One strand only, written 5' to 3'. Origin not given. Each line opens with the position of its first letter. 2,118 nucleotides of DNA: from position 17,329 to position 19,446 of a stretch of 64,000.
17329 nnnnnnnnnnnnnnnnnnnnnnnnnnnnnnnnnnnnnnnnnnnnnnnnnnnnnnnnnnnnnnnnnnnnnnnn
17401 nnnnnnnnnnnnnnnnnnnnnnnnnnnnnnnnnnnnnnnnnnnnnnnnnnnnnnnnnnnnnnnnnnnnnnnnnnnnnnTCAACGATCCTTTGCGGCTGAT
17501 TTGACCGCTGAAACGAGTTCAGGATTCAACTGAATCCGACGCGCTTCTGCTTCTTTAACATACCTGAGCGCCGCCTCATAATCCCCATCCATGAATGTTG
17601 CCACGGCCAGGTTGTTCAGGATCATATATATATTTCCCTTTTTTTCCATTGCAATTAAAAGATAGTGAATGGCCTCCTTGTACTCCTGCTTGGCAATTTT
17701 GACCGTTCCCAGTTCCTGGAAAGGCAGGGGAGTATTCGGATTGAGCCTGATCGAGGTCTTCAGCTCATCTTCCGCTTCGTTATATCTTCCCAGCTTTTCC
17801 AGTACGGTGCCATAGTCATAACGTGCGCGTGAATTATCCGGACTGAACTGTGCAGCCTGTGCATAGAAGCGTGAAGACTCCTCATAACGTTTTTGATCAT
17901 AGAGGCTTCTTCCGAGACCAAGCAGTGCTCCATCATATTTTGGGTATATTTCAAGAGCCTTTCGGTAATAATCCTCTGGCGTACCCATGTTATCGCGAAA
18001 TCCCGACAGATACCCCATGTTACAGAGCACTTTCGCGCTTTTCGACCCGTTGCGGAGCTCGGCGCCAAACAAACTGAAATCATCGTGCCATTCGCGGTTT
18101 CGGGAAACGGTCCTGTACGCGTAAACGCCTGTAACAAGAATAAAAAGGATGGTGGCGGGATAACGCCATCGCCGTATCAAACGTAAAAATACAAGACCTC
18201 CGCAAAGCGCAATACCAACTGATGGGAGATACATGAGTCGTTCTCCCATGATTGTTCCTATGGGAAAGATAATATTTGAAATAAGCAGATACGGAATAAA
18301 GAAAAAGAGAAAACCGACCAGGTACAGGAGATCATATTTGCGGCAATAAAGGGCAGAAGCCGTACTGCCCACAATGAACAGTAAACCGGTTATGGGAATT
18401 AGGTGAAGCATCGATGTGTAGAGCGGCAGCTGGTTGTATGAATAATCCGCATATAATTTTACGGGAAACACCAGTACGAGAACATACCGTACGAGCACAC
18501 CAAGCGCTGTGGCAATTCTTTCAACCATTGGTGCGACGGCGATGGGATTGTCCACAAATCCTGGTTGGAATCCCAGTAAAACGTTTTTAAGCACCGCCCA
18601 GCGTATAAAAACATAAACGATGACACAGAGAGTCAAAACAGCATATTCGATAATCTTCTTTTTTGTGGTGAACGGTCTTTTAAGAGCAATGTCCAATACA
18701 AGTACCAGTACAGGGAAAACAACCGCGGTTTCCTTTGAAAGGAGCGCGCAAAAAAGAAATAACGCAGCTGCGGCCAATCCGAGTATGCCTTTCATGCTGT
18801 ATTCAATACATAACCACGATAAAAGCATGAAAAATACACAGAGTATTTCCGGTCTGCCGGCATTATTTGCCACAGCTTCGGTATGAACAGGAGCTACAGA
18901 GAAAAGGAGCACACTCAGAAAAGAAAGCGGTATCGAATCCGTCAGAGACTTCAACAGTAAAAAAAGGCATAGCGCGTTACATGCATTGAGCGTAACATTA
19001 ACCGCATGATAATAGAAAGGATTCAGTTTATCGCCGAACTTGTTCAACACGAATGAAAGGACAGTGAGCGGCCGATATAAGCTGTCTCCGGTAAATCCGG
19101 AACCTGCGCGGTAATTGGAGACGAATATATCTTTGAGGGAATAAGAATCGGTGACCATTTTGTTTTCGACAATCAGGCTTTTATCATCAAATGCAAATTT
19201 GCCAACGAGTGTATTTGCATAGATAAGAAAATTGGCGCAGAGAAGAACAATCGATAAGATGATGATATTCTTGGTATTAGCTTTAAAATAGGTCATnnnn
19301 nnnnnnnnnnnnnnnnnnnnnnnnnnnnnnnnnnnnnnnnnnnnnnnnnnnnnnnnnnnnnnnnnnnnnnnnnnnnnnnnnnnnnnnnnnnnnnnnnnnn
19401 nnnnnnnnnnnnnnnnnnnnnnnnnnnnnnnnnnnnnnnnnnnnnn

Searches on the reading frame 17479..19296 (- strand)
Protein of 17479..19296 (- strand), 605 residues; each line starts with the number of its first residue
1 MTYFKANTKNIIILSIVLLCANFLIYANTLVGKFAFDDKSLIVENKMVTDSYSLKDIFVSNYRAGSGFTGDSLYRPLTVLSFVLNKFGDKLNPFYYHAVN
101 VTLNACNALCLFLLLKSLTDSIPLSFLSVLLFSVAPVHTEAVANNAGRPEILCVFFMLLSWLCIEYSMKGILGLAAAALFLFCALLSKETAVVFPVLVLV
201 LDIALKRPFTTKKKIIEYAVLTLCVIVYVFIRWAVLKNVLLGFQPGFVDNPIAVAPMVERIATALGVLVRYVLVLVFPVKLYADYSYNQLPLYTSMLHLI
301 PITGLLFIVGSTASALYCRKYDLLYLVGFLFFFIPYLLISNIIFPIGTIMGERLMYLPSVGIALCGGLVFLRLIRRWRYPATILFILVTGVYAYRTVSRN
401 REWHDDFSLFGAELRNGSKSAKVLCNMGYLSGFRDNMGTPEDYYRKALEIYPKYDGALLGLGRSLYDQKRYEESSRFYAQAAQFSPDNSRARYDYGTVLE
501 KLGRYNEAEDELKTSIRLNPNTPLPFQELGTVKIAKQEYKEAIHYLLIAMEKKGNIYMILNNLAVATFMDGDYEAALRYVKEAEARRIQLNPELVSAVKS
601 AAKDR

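Call 9: search_protein_families(library=pfam, proteins=[window:17479-19296:-])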
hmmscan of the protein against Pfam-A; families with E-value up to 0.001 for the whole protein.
window:17479-19296:- (605 aa): 16 families
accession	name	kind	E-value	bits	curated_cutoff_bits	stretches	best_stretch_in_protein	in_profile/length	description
PF07719.23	TPR_2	-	3.8e-15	55.1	27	1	491-521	3-33/34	Tetratricopeptide repeat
PF14559.12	TPR_19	-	1.1e-12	48.5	25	2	467-523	3-59/68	Tetratricopeptide repeat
PF13431.12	TPR_17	-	1.1e-12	47.6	24.4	1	478-509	2-33/34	Tetratricopeptide repeat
PF13432.12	TPR_16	-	1.1e-11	45.4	32.7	1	459-521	1-63/65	Tetratricopeptide repeat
PF13424.12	TPR_12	-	2.2e-11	44.2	30.1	1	457-518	5-74/77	Tetratricopeptide repeat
PF00515.34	TPR_1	-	9.2e-11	41.5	27.8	0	496-521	8-33/34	Tetratricopeptide repeat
PF13181.12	TPR_8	-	9.8e-10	38.3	25.7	0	490-521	2-33/34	Tetratricopeptide repeat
PF13414.12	TPR_11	-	6.8e-09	35.7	26.8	1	462-503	1-42/42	TPR repeat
PF13374.12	TPR_10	-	3.7e-08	33.6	27.5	0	559-588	4-33/42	Tetratricopeptide repeat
PF13428.12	TPR_14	-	1.1e-07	32.3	23.5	0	490-530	2-42/44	Tetratricopeptide repeat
PF08409.16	TMTC_DUF1736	-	3.7e-06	27.2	27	1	248-297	10-60/75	Protein O-mannosyl-transferase TMTC, DUF1736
PF24575.1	TPR_Slam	-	9e-06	26.5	35.2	0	457-511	47-103/104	Surface lipoprotein assembly modifier, N-terminal TPR repeats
PF12895.13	ANAPC3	-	5.2e-05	23.9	27.2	0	457-513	25-80/82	Anaphase-promoting complex, cyclosome, subunit 3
PF23914.1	TPR_CcmH_CycH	-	0.0001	22.6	42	0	459-545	54-143/158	Cytochrome c-type biogenesis protein H TPR domain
PF13371.12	TPR_9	-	0.0003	21.2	35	0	468-521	8-61/73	Tetratricopeptide repeat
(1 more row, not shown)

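Call 10: find_encoding_contigs(protein=window:17479-19296:-, flank=10000, max_places=10)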
Protein window:17479-19296:- (605 aa): no gene with exactly this product is on record in the collection.

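Call 27: find_related_loci(query=window:17479-19296:-, collection=metagenome_contigs, flank=10000)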
Query window:17479-19296:- (605 aa) in metagenome_contigs; peptide patterns used: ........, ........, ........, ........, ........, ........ (x = any residue, [..] = any of these).
370 stretches matched a pattern; 112 encode a relative of the query (tblastn E <= 1e-3); the best 80 are kept; 80 distinct loci.
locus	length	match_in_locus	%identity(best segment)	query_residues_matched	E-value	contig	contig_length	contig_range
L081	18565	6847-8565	46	28-600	2e-167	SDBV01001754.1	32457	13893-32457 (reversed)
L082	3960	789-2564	44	16-605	8e-153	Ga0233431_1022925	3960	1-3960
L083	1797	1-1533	45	91-601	4e-149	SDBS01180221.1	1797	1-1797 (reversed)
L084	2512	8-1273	43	184-605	2e-114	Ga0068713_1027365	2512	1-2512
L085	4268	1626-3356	32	7-566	7e-73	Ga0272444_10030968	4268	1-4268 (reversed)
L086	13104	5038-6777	31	5-556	4e-69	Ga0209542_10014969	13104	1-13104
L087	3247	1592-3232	31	5-523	3e-69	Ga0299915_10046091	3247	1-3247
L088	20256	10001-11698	32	9-551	3e-65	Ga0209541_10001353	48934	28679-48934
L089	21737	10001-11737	29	11-551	4e-65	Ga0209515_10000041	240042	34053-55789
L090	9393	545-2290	30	11-603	2e-64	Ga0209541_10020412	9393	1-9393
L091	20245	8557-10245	29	11-546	3e-64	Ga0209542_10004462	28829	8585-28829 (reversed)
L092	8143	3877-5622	30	11-603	2e-64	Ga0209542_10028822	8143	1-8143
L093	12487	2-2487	29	11-551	3e-64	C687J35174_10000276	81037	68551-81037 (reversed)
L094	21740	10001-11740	30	16-566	8e-63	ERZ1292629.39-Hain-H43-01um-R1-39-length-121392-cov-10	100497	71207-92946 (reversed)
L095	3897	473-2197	30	11-594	7e-63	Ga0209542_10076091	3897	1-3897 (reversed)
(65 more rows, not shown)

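Call 60: find_homologous_proteins(query=window:17479-19296:-, max_evalue=1e-50)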
Query window:17479-19296:- (605 aa): 162 proteins with E <= 1e-50 among 8000 candidates; the best 120 are listed.
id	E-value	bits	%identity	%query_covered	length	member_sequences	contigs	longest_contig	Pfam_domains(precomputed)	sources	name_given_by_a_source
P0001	0.0e+0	1343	100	100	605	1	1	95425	PF13431.13,PF13414.13,PF08409.17,PF13428.13,PF13374.13,PF14559.13,PF24575.2,PF00515.35,PF13424.13,PF13432.13,PF13181.13,PF07719.24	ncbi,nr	ncbi:tetratricopeptide repeat protein [bacterium]|nr:tetratricopeptide repeat protein [bacterium]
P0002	7.7e-194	664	51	99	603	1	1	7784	PF14559.13,PF13431.13,PF13414.13,PF25068.3,PF00515.35,PF13424.13,PF13432.13,PF13428.13,PF13181.13,PF07719.24,PF13374.13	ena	-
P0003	1.0e-192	660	53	96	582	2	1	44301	PF13431.13,PF13414.13,PF08409.17,PF13428.13,PF13374.13,PF14559.13,PF25068.3,PF00515.35,PF13424.13,PF13432.13,PF13181.13,PF07719.24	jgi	-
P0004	4.5e-186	638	50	100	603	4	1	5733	PF14559.13,PF13431.13,PF13414.13,PF08409.17,PF00515.35,PF12895.14,PF13424.13,PF13432.13,PF13428.13,PF13181.13,PF07719.24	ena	-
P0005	1.4e-184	633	49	96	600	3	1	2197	PF14559.13,PF13431.13,PF13414.13,PF08409.17,PF00515.35,PF12895.14,PF13424.13,PF13432.13,PF13428.13,PF13181.13,PF07719.24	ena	-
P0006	1.2e-181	624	49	97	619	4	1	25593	PF14559.13,PF13431.13,PF13414.13,PF08409.17,PF00515.35,PF13424.13,PF13432.13,PF13428.13,PF13181.13,PF07719.24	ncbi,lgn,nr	ncbi:MAG: tetratricopeptide repeat protein [Candidatus Latescibacter sp.]|nr:tetratricopeptide repea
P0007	1.5e-181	623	48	99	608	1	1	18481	PF13431.13,PF23914.2,PF13414.13,PF08409.17,PF13176.13,PF13428.13,PF13374.13,PF14559.13,PF25068.3,PF00515.35,PF13424.13,PF21033.5,PF13432.13,PF13181.13,PF07719.24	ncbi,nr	ncbi:MAG: tetratricopeptide repeat protein [Candidatus Latescibacteria bacterium]|nr:tetratricopepti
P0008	1.8e-176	606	48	99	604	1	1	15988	PF13431.13,PF13414.13,PF08409.17,PF13428.13,PF13374.13,PF14559.13,PF13371.13,PF00515.35,PF13424.13,PF13432.13,PF13181.13,PF07719.24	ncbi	-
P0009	4.8e-175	602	49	96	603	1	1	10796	PF13431.13,PF13414.13,PF08409.17,PF13428.13,PF13374.13,PF14559.13,PF13371.13,PF00515.35,PF13424.13,PF13432.13,PF13181.13,PF07719.24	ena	-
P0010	1.6e-174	600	48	98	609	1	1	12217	PF13431.13,PF23914.2,PF13414.13,PF08409.17,PF13428.13,PF13374.13,PF14559.13,PF13371.13,PF00515.35,PF13424.13,PF13432.13,PF13181.13,PF07719.24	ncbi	-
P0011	3.5e-172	592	47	97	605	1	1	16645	PF14559.13,PF13431.13,PF13414.13,PF08409.17,PF00515.35,PF13424.13,PF13432.13,PF13428.13,PF13181.13,PF07719.24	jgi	jgi:protein O-mannosyl-transferase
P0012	6.5e-172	591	48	98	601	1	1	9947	PF13431.13,PF23914.2,PF13414.13,PF13176.13,PF13428.13,PF13374.13,PF14559.13,PF13371.13,PF00515.35,PF12895.14,PF13424.13,PF13432.13,PF13181.13,PF07719.24,PF13174.13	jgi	-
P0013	3.4e-171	589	47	100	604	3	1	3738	PF14559.13,PF13431.13,PF13414.13,PF00515.35,PF13424.13,PF13176.13,PF13432.13,PF13428.13,PF13181.13,PF07719.24,PF13374.13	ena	-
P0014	3.3e-170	586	46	99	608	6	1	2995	PF14559.13,PF13431.13,PF13414.13,PF08409.17,PF00515.35,PF13424.13,PF13432.13,PF13428.13,PF13181.13,PF07719.24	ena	-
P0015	2.4e-169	583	46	99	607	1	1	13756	PF13431.13,PF13414.13,PF08409.17,PF13428.13,PF13374.13,PF14559.13,PF13371.13,PF00515.35,PF13424.13,PF13432.13,PF13181.13,PF07719.24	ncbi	-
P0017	1.4e-167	577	46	97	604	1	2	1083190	PF13431.13,PF13414.13,PF08409.17,PF13428.13,PF13374.13,PF14559.13,PF13371.13,PF00515.35,PF13424.13,PF13432.13,PF13181.13,PF07719.24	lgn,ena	-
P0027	6.4e-154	532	44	98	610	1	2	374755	PF14559.13,PF08409.17,PF00515.35,PF13424.13,PF13428.13,PF07719.24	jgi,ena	jgi:protein O-mannosyl-transferase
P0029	3.2e-151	523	44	95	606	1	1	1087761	PF13431.13,PF13414.13,PF08409.17,PF13428.13,PF13374.13,PF14559.13,PF13371.13,PF00515.35,PF13424.13,PF13432.13,PF13181.13,PF07719.24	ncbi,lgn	-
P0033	1.3e-148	514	43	98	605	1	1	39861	PF14559.13,PF08409.17,PF00515.35,PF13424.13,PF13432.13,PF13181.13,PF07719.24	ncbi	ncbi:hypothetical protein ACFL6H_05390 [Candidatus Latescibacterota bacterium]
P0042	1.2e-119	419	36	97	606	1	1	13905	PF14559.13,PF24575.2,PF13431.13,PF23914.2,PF00515.35,PF13424.13,PF13176.13,PF13432.13,PF13428.13,PF13181.13,PF07719.24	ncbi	ncbi:tetratricopeptide repeat protein [Candidatus Latescibacterota bacterium]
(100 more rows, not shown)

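Call 61: find_encoding_contigs(protein=P0003, flank=10000, max_places=2)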
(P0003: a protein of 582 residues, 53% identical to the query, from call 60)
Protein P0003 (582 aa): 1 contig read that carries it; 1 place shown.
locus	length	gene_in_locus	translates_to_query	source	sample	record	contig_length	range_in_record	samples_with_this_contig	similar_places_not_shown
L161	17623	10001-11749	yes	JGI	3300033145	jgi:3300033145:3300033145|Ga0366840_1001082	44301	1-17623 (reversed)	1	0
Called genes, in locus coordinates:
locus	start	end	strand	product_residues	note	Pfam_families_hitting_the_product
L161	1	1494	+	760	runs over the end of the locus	PF04760:IF2_N, PF00009:GTP_EFTU, PF01926:MMR_HSR1, PF22042:EF-G_D2, PF11987:IF-2, PF03144:GTP_EFTU_D2 (weak)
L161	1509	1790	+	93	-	PF04456:DUF503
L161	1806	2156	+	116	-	PF02033:RBFA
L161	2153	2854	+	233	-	PF01509:TruB_N, PF16198:TruB_C_2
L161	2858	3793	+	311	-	PF06574:FAD_syn, PF01687:Flavokinase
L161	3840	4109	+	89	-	PF00312:Ribosomal_S15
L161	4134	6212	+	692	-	PF01138:RNase_PH, PF03725:RNase_PH_C, PF03726:PNPase, PF01138:RNase_PH, PF00013:KH_1, PF00575:S1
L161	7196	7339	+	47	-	-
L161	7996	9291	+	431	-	PF01336:tRNA_anti-codon, PF00152:tRNA-synt_2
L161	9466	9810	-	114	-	-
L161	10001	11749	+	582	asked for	PF08409:TMTC_DUF1736 (faint), PF00515:TPR_1 (faint), PF07719:TPR_2 (faint), PF13181:TPR_8 (faint), PF13374:TPR_10 (faint), PF13424:TPR_12 (weak), PF13432:TPR_16 (weak), PF14559:TPR_19 (weak), +4 more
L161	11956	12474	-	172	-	-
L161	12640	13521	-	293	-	PF04055:Radical_SAM (faint)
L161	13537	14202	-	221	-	PF09976:TPR_21 (faint), PF25063:ARM_TT21_C (weak), PF28559:TPR_SusR (faint), PF13174:TPR_6 (faint), PF13432:TPR_16 (weak), PF13424:TPR_12, PF13424:TPR_12 (weak), PF13432:TPR_16 (weak), +8 more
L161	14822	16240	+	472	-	PF03951:Gln-synt_N, PF00120:Gln-synt_C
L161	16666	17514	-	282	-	-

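Call 62: find_encoding_contigs(protein=P0017, flank=10000, max_places=2)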
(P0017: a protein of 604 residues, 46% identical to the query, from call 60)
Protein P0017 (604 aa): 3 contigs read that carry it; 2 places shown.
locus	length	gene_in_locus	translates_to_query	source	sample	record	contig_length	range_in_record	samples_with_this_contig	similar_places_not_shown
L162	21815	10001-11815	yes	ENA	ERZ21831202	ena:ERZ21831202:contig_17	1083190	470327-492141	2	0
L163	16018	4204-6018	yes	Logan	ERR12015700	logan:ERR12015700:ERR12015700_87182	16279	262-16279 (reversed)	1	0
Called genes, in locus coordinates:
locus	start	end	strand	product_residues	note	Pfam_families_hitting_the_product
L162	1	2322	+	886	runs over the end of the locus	PF04760:IF2_N, PF00009:GTP_EFTU, PF00025:Arf (weak), PF00071:Ras (weak), PF01926:MMR_HSR1, PF22042:EF-G_D2, PF11987:IF-2, PF03144:GTP_EFTU_D2 (weak)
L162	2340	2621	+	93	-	PF04456:DUF503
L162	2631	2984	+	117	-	PF02033:RBFA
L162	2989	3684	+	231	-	PF01509:TruB_N, PF16198:TruB_C_2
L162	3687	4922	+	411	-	PF06574:FAD_syn, PF01687:Flavokinase, PF00312:Ribosomal_S15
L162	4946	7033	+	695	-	PF01138:RNase_PH, PF03725:RNase_PH_C, PF03726:PNPase, PF01138:RNase_PH, PF00013:KH_1, PF00575:S1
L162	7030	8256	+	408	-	PF00675:Peptidase_M16, PF05193:Peptidase_M16_C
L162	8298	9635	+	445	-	PF01336:tRNA_anti-codon, PF00152:tRNA-synt_2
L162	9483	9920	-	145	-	-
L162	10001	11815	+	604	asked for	PF13431:TPR_17 (faint), PF08409:TMTC_DUF1736 (weak), PF13371:TPR_9 (faint), PF00515:TPR_1 (faint), PF07719:TPR_2 (faint), PF13181:TPR_8 (faint), PF13414:TPR_11 (weak), PF14559:TPR_19, +4 more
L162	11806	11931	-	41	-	-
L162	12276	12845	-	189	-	-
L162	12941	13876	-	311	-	PF04055:Radical_SAM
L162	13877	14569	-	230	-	PF13176:TPR_7 (faint), PF13428:TPR_14 (faint), PF09976:TPR_21 (faint), PF13424:TPR_12 (faint), PF13432:TPR_16 (faint), PF00515:TPR_1 (faint), PF07719:TPR_2 (faint), PF13174:TPR_6 (faint), +2 more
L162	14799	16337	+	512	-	PF03951:Gln-synt_N, PF00120:Gln-synt_C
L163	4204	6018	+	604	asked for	PF13431:TPR_17 (faint), PF08409:TMTC_DUF1736 (weak), PF13371:TPR_9 (faint), PF00515:TPR_1 (faint), PF07719:TPR_2 (faint), PF13181:TPR_8 (faint), PF13414:TPR_11 (weak), PF14559:TPR_19, +4 more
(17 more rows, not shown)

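Call 63: find_encoding_contigs(protein=P0029, flank=10000, max_places=2)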
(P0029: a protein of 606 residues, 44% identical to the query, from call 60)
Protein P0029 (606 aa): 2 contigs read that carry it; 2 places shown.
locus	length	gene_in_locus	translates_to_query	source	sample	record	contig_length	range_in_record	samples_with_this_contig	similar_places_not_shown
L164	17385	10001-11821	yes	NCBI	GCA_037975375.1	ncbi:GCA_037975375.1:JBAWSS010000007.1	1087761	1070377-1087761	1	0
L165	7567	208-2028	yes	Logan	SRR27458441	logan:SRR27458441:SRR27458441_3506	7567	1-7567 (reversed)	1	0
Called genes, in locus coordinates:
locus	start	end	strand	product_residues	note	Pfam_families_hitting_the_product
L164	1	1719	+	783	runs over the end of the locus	PF04760:IF2_N, PF03193:RsgA_GTPase (faint), PF00009:GTP_EFTU, PF00071:Ras (weak), PF01926:MMR_HSR1, PF22042:EF-G_D2, PF11987:IF-2, PF03144:GTP_EFTU_D2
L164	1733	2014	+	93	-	PF04456:DUF503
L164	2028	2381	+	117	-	PF02033:RBFA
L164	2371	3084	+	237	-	PF01509:TruB_N, PF16198:TruB_C_2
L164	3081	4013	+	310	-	PF06574:FAD_syn, PF01687:Flavokinase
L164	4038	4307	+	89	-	PF00312:Ribosomal_S15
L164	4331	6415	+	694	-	PF01138:RNase_PH, PF03725:RNase_PH_C, PF03726:PNPase, PF01138:RNase_PH, PF00013:KH_1, PF00575:S1, PF23459:S1_RRP5 (faint)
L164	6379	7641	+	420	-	PF00675:Peptidase_M16, PF05193:Peptidase_M16_C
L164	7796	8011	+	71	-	-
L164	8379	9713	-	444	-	PF13701:DDE_Tnp_1_4, PF01609:DDE_Tnp_1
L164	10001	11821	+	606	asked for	PF08409:TMTC_DUF1736 (weak), PF13371:TPR_9 (faint), PF13414:TPR_11 (faint), PF13431:TPR_17 (faint), PF00515:TPR_1 (faint), PF07719:TPR_2 (faint), PF13181:TPR_8 (faint), PF13432:TPR_16 (weak), +4 more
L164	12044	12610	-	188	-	-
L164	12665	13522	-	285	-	PF04055:Radical_SAM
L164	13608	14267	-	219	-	PF09976:TPR_21 (weak), PF13428:TPR_14 (faint), PF13181:TPR_8 (faint), PF13424:TPR_12 (faint), PF00515:TPR_1 (faint), PF13432:TPR_16 (faint), PF13174:TPR_6 (faint), PF13374:TPR_10 (faint), +2 more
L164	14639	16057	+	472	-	PF03951:Gln-synt_N, PF00120:Gln-synt_C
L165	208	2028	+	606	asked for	PF08409:TMTC_DUF1736 (weak), PF13371:TPR_9 (faint), PF13414:TPR_11 (faint), PF13431:TPR_17 (faint), PF00515:TPR_1 (faint), PF07719:TPR_2 (faint), PF13181:TPR_8 (faint), PF13432:TPR_16 (weak), +4 more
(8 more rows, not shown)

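Call 64: find_encoding_contigs(protein=P0027, flank=10000, max_places=2)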
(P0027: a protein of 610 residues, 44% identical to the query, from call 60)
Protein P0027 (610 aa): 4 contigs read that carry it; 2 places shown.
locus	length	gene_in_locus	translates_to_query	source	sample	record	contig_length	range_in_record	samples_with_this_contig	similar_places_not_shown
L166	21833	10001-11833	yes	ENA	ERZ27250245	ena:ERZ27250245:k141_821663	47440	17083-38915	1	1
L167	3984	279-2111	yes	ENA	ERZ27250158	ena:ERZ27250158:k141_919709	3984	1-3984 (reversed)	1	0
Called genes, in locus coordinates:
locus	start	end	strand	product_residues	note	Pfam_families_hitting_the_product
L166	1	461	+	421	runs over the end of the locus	PF08529:NusA_N, PF13184:KH_NusA_1st, PF26594:KH_NusA_2nd, PF14520:HHH_5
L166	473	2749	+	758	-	PF04760:IF2_N, PF03193:RsgA_GTPase (faint), PF00009:GTP_EFTU, PF00025:Arf (weak), PF01926:MMR_HSR1, PF22042:EF-G_D2, PF11987:IF-2, PF03144:GTP_EFTU_D2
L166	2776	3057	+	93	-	PF04456:DUF503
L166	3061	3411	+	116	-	PF02033:RBFA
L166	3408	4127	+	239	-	PF01509:TruB_N, PF16198:TruB_C_2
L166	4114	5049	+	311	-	PF06574:FAD_syn, PF01687:Flavokinase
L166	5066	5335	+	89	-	PF00312:Ribosomal_S15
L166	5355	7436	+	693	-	PF01138:RNase_PH, PF03725:RNase_PH_C, PF03726:PNPase, PF01138:RNase_PH, PF00013:KH_1, PF00575:S1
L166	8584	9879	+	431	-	PF01336:tRNA_anti-codon, PF00152:tRNA-synt_2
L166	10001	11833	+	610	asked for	PF08409:TMTC_DUF1736 (faint), PF00515:TPR_1 (faint), PF07719:TPR_2 (faint), PF13424:TPR_12 (faint), PF13428:TPR_14 (faint), PF14559:TPR_19 (faint)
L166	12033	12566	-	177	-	-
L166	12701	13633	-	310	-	PF04055:Radical_SAM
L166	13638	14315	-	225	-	PF09976:TPR_21 (weak), PF07719:TPR_2 (faint), PF13174:TPR_6 (faint), PF14559:TPR_19 (faint), PF13428:TPR_14 (faint), PF13432:TPR_16 (faint), PF00515:TPR_1 (faint), PF13424:TPR_12 (weak)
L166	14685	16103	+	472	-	PF03951:Gln-synt_N, PF00120:Gln-synt_C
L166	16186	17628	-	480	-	PF00884:Sulfatase, PF16347:SGSH_C (weak)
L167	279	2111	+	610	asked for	PF08409:TMTC_DUF1736 (faint), PF00515:TPR_1 (faint), PF07719:TPR_2 (faint), PF13424:TPR_12 (faint), PF13428:TPR_14 (faint), PF14559:TPR_19 (faint)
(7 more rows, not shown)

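Call 71: find_encoding_contigs(protein=P0006, flank=10000, max_places=1)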
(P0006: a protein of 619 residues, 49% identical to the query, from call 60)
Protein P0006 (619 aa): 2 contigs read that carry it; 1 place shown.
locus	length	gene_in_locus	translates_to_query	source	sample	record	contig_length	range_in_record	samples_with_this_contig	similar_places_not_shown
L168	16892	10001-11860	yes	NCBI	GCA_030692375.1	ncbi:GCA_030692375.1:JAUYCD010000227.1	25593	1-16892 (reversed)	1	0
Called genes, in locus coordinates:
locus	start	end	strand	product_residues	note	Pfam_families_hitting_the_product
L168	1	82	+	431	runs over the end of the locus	PF08529:NusA_N, PF00575:S1 (weak), PF13184:KH_NusA_1st, PF26594:KH_NusA_2nd, PF00633:HHH (faint), PF14520:HHH_5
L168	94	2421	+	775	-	PF04760:IF2_N, PF00009:GTP_EFTU, PF00025:Arf (faint), PF01926:MMR_HSR1, PF22042:EF-G_D2, PF11987:IF-2, PF03144:GTP_EFTU_D2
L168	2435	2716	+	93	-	PF04456:DUF503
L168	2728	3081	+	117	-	PF02033:RBFA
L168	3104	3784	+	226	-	PF01509:TruB_N, PF16198:TruB_C_2 (weak)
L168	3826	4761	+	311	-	PF01467:CTP_transf_like (weak), PF06574:FAD_syn, PF01687:Flavokinase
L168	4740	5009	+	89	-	PF00312:Ribosomal_S15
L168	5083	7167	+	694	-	PF01138:RNase_PH, PF03725:RNase_PH_C, PF03726:PNPase, PF01138:RNase_PH, PF00013:KH_1, PF00575:S1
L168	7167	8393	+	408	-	PF00675:Peptidase_M16, PF05193:Peptidase_M16_C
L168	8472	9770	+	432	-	PF01336:tRNA_anti-codon, PF00152:tRNA-synt_2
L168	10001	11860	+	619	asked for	PF08409:TMTC_DUF1736 (weak), PF13431:TPR_17 (faint), PF00515:TPR_1 (faint), PF07719:TPR_2 (faint), PF13181:TPR_8 (faint), PF13414:TPR_11 (weak), PF13432:TPR_16 (weak), PF14559:TPR_19 (weak), +2 more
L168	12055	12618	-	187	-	-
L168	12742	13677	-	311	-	PF04055:Radical_SAM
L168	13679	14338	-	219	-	PF09976:TPR_21 (faint), PF13428:TPR_14 (faint), PF13181:TPR_8 (faint), PF13432:TPR_16 (faint), PF07719:TPR_2 (faint), PF17874:TPR_MalT (weak), PF13174:TPR_6 (faint), PF13424:TPR_12 (faint)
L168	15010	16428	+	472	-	PF03951:Gln-synt_N, PF00120:Gln-synt_C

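Call 72: find_encoding_contigs(protein=P0033, flank=10000, max_places=1)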
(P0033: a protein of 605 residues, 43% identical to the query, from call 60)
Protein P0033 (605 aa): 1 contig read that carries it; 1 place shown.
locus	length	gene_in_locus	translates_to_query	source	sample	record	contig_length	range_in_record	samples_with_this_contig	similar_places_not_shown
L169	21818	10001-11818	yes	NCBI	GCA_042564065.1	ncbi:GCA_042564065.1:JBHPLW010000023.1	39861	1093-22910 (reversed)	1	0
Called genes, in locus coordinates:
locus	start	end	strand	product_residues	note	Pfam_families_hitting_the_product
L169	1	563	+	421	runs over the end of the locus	PF08529:NusA_N, PF00575:S1 (faint), PF13184:KH_NusA_1st, PF26594:KH_NusA_2nd, PF14520:HHH_5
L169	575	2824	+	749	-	PF04760:IF2_N, PF03193:RsgA_GTPase (faint), PF04760:IF2_N, PF00009:GTP_EFTU, PF01926:MMR_HSR1, PF22042:EF-G_D2, PF11987:IF-2, PF03144:GTP_EFTU_D2, +1 more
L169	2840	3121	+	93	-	PF04456:DUF503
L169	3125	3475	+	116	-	PF02033:RBFA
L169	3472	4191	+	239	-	PF01509:TruB_N, PF16198:TruB_C_2 (weak)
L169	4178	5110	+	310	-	PF06574:FAD_syn, PF01687:Flavokinase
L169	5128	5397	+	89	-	PF00312:Ribosomal_S15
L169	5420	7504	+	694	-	PF01138:RNase_PH, PF03725:RNase_PH_C, PF03726:PNPase, PF01138:RNase_PH, PF00013:KH_1, PF00575:S1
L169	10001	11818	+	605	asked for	PF08409:TMTC_DUF1736 (weak), PF13432:TPR_16 (faint), PF14559:TPR_19 (faint), PF00515:TPR_1 (weak), PF07719:TPR_2 (faint), PF13181:TPR_8 (faint), PF13424:TPR_12 (weak)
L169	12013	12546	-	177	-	-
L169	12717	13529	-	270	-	PF04055:Radical_SAM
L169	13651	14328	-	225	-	PF09976:TPR_21 (faint), PF13174:TPR_6 (faint), PF13424:TPR_12 (faint), PF00515:TPR_1 (faint), PF07719:TPR_2 (faint), PF13181:TPR_8 (faint), PF13428:TPR_14 (faint)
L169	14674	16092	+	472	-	PF03951:Gln-synt_N, PF00120:Gln-synt_C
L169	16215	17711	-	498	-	PF00370:FGGY_N, PF02782:FGGY_C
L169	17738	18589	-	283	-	PF00288:GHMP_kinases_N, PF08544:GHMP_kinases_C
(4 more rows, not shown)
